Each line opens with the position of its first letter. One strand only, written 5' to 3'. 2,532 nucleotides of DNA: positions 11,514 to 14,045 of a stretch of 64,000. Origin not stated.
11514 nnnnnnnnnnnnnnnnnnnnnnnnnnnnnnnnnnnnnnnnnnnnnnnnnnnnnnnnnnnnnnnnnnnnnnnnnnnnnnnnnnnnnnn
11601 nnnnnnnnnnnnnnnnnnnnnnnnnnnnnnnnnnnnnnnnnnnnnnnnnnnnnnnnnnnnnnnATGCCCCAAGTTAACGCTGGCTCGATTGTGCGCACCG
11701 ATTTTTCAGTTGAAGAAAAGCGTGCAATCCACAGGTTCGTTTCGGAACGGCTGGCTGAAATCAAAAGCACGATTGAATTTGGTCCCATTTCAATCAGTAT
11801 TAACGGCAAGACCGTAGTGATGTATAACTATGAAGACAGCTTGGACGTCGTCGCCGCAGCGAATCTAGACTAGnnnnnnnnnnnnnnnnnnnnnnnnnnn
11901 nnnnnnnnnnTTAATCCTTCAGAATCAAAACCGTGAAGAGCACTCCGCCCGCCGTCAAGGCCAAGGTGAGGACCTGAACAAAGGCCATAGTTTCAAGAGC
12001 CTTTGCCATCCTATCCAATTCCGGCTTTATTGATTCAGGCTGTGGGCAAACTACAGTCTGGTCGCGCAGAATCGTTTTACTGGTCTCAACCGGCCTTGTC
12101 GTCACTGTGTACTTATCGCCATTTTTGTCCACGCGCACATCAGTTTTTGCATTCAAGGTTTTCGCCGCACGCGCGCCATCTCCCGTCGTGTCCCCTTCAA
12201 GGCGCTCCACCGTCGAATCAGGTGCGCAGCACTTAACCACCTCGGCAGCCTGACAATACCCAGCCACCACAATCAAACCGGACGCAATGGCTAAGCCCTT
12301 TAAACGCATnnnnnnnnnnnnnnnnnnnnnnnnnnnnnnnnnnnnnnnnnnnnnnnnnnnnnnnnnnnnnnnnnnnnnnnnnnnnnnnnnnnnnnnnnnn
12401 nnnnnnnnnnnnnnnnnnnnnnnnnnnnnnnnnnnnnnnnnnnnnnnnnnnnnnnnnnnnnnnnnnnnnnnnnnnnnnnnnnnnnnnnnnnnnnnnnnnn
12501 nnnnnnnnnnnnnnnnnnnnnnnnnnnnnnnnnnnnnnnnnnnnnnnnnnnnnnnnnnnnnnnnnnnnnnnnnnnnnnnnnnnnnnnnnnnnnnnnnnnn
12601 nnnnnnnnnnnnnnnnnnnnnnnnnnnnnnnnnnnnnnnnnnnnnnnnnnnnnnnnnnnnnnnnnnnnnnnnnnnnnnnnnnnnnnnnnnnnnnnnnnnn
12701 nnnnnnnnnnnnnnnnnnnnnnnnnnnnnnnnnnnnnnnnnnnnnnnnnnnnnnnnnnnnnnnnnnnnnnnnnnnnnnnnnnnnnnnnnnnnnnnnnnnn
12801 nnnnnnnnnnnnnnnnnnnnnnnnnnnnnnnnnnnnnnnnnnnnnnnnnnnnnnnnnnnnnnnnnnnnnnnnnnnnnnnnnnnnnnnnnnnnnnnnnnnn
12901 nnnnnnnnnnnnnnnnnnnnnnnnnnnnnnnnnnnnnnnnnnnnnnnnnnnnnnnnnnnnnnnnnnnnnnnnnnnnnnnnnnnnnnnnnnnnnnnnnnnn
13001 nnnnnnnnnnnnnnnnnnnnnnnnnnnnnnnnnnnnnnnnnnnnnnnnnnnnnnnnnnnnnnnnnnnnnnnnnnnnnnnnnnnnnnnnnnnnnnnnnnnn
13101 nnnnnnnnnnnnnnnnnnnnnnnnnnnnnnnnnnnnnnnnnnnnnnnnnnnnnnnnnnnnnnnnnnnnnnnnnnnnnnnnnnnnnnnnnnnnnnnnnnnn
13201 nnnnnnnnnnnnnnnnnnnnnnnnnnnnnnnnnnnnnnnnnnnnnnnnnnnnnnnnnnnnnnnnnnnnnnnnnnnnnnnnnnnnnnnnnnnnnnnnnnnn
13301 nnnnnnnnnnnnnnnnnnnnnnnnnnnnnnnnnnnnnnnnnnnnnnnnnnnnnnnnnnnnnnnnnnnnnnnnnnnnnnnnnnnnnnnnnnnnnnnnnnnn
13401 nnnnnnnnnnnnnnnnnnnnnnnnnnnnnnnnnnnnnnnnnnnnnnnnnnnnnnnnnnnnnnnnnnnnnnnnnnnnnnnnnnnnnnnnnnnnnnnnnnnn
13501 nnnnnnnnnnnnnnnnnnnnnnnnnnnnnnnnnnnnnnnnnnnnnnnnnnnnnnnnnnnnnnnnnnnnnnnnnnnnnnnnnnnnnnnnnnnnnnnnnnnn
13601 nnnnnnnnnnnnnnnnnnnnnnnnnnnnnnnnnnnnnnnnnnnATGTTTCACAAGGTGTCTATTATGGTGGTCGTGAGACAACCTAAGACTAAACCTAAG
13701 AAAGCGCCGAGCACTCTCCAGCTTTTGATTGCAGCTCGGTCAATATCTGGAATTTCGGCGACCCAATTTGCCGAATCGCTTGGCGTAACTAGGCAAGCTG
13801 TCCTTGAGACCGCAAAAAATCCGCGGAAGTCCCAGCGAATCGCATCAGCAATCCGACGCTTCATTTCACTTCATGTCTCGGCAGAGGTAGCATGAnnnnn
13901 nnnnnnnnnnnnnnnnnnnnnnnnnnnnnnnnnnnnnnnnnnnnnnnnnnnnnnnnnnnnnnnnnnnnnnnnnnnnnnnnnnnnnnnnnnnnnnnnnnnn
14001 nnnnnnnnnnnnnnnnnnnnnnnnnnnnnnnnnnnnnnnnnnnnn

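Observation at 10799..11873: Low-GC two-gene moron inside the prophage: 2-TM GAF-like membrane protein plus coupled 69-aa partner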

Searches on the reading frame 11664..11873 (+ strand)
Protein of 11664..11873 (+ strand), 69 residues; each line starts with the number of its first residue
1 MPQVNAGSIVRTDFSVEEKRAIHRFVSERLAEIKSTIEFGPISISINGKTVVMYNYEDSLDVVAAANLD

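Call 4: search_protein_families(library=pfam, proteins=[window:11664-11873:+], max_evalue=1)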
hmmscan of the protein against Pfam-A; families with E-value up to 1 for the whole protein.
window:11664-11873:+ (69 aa): 0 families

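Call 6: search_protein_families(library=phrogs, proteins=[window:11664-11873:+], max_evalue=1)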
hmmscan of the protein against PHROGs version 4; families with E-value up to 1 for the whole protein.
window:11664-11873:+ (69 aa): 1 family
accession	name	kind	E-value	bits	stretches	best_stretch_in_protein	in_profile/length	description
phrog_8000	-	unknown function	0.13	13.5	1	15-66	2-47/72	-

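Call 7: search_protein_families(library=padloc, proteins=[window:11664-11873:+], max_evalue=1)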
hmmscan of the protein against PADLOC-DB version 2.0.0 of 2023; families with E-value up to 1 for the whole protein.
window:11664-11873:+ (69 aa): 0 families

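Call 9: search_protein_families(library=ncbifam, proteins=[window:11664-11873:+], max_evalue=1)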
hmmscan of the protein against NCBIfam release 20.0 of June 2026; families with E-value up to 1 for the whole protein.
window:11664-11873:+ (69 aa): 0 families

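Call 52: search_solved_structures(query=A3, max_evalue=10, show_alignments=2)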
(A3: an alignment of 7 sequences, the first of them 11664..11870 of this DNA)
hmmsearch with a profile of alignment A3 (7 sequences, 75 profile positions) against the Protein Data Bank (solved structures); distinct sequences matched with E-value up to 10: 4.
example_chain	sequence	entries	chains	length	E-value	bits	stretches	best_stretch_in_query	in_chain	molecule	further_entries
7uy8_B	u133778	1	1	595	0.081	16.2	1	4-64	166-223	DNA polymerase alpha subunit B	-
4wz3_B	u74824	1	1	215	0.11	15.8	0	22-39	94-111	E3 ubiquitin-protein ligase LubX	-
8qhc_D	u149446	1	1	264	0.22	14.8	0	22-39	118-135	E3 ubiquitin--protein ligase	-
4wz0_A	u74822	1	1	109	1.1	12.6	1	22-39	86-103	E3 ubiquitin-protein ligase LubX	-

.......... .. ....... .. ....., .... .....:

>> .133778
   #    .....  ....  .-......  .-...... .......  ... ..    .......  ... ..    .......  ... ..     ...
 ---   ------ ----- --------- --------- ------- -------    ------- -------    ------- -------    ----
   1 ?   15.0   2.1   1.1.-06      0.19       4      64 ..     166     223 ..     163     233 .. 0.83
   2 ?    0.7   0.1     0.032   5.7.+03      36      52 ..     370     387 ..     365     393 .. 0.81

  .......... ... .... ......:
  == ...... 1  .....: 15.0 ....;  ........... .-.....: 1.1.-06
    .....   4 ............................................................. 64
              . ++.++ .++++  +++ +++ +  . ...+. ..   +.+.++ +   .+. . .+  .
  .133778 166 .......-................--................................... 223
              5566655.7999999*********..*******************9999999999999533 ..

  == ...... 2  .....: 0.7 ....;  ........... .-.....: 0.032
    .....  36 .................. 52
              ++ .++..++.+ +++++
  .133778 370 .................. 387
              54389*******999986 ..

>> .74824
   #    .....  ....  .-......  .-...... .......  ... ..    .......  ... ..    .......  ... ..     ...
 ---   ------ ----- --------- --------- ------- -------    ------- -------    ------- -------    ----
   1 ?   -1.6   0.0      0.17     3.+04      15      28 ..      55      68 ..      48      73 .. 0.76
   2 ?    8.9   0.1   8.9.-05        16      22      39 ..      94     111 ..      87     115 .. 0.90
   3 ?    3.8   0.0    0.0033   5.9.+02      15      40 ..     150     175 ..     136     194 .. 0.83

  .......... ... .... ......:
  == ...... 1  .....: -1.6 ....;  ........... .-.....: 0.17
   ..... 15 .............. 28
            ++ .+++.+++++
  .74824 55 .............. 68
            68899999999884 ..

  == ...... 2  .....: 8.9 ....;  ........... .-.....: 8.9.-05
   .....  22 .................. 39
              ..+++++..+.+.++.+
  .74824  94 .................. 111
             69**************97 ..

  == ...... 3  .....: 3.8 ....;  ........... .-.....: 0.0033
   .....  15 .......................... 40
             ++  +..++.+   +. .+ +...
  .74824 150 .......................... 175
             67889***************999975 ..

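Call 81: search_protein_families(library=pfam, alignment_id=A8, max_evalue=1)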
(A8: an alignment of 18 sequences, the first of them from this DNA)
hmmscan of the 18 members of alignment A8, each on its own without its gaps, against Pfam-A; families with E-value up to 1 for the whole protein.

A. member 1, seq(69 aa): 0 families

B. families by the number of members that match (of 18 scanned): 11 families
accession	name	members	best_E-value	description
PF10929.13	DUF2811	1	0.0023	Protein of unknown function (DUF2811)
PF15092.11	UPF0728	1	0.013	Uncharacterised protein family UPF0728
PF22935.1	RM44_endonuclase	1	0.019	Large ribosomal subunit protein mL44, endonuclease domain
PF12574.13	120_Rick_ant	1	0.021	120 KDa Rickettsia surface antigen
PF06819.16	Arc_PepC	1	0.028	Archaeal Peptidase A24 C-terminal Domain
PF21914.1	DUF6921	1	0.072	Domain of unknown function (DUF6921)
PF14278.11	TetR_C_8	1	0.077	Transcriptional regulator C-terminal region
PF16689.10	APC_N_CC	1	0.079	Coiled-coil N-terminus of APC, dimerisation domain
PF24101.1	eWH_GTF3C1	1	0.12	GTF3C1, extended winged-helix domain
PF23315.1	PEX6_4th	1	0.16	PEX6 fourth domain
PF22602.2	NXF_NTF2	1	0.19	Nuclear RNA export factor, NTF2 domain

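Call 85: list_cluster_members(proteins=[P0001, window:11664-11870:+, P0050, P0052, P0062, P0064, P0004])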
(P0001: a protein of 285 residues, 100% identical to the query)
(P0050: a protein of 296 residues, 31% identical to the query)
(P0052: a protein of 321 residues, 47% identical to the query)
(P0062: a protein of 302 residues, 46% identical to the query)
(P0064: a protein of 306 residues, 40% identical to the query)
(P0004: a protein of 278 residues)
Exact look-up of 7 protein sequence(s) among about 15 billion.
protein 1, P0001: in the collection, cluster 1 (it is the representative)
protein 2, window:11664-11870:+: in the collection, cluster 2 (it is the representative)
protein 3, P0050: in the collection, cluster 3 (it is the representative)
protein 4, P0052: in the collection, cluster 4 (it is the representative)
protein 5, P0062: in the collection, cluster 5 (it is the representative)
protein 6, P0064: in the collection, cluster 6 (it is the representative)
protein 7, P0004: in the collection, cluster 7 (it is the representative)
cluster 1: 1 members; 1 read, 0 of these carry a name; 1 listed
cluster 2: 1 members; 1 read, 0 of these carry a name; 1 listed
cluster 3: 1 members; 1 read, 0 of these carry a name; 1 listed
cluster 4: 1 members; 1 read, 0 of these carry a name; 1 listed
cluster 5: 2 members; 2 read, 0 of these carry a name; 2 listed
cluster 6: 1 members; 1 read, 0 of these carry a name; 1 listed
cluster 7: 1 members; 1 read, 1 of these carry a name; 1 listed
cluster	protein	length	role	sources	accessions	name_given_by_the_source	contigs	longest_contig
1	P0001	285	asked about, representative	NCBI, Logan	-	-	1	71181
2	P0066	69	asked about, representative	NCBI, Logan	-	-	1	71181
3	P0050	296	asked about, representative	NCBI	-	-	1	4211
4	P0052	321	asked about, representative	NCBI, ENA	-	-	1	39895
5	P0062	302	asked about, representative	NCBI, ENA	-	-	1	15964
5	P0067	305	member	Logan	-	-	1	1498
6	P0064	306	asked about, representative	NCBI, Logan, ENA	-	-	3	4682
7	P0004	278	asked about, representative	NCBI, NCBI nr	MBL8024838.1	MAG: hypothetical protein JNL74_00420 [Fibrobacteres bacterium] | hypothetical protein [Fibrobacterota bacterium]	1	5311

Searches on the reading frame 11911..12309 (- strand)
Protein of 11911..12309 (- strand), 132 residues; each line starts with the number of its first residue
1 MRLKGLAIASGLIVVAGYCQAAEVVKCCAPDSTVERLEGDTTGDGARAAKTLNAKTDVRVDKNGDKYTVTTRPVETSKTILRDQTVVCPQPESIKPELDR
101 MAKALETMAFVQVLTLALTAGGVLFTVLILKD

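Call 4: search_protein_families(library=pfam, proteins=[window:11911-12309:-], max_evalue=1)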
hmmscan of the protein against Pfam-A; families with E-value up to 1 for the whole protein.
window:11911-12309:- (132 aa): 1 family
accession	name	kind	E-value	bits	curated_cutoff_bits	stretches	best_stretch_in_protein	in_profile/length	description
PF10777.14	YlaC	-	0.06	13.6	27.5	1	57-118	95-152/154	Inner membrane protein YlaC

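Call 6: search_protein_families(library=phrogs, proteins=[window:11911-12309:-], max_evalue=1)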
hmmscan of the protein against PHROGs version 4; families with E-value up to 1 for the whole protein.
window:11911-12309:- (132 aa): 1 family
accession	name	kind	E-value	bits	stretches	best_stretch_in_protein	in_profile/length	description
phrog_9068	-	unknown function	0.063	14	1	10-87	8-82/175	-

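Call 7: search_protein_families(library=padloc, proteins=[window:11911-12309:-], max_evalue=1)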
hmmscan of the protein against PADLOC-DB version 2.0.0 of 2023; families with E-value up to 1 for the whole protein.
window:11911-12309:- (132 aa): 0 families

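Call 9: search_protein_families(library=ncbifam, proteins=[window:11911-12309:-], max_evalue=1)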
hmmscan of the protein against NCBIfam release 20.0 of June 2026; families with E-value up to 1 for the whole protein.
window:11911-12309:- (132 aa): 0 families

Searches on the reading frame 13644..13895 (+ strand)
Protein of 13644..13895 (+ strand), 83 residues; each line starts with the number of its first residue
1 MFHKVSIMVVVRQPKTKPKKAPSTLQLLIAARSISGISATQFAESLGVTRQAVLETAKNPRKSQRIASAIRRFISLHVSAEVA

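Call 4: search_protein_families(library=pfam, proteins=[window:13644-13895:+], max_evalue=1)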
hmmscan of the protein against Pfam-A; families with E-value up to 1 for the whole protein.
window:13644-13895:+ (83 aa): 3 families
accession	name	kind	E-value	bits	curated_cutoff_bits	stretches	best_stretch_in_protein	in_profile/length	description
PF08279.18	HTH_11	-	0.0042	17.4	25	1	25-53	6-32/55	HTH domain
PF04690.20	YABBY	-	0.0092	16.8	28.6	1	56-74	14-32/69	YABBY protein, C-terminal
PF01381.28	HTH_3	-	0.088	13.3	23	1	35-53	8-26/55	Helix-turn-helix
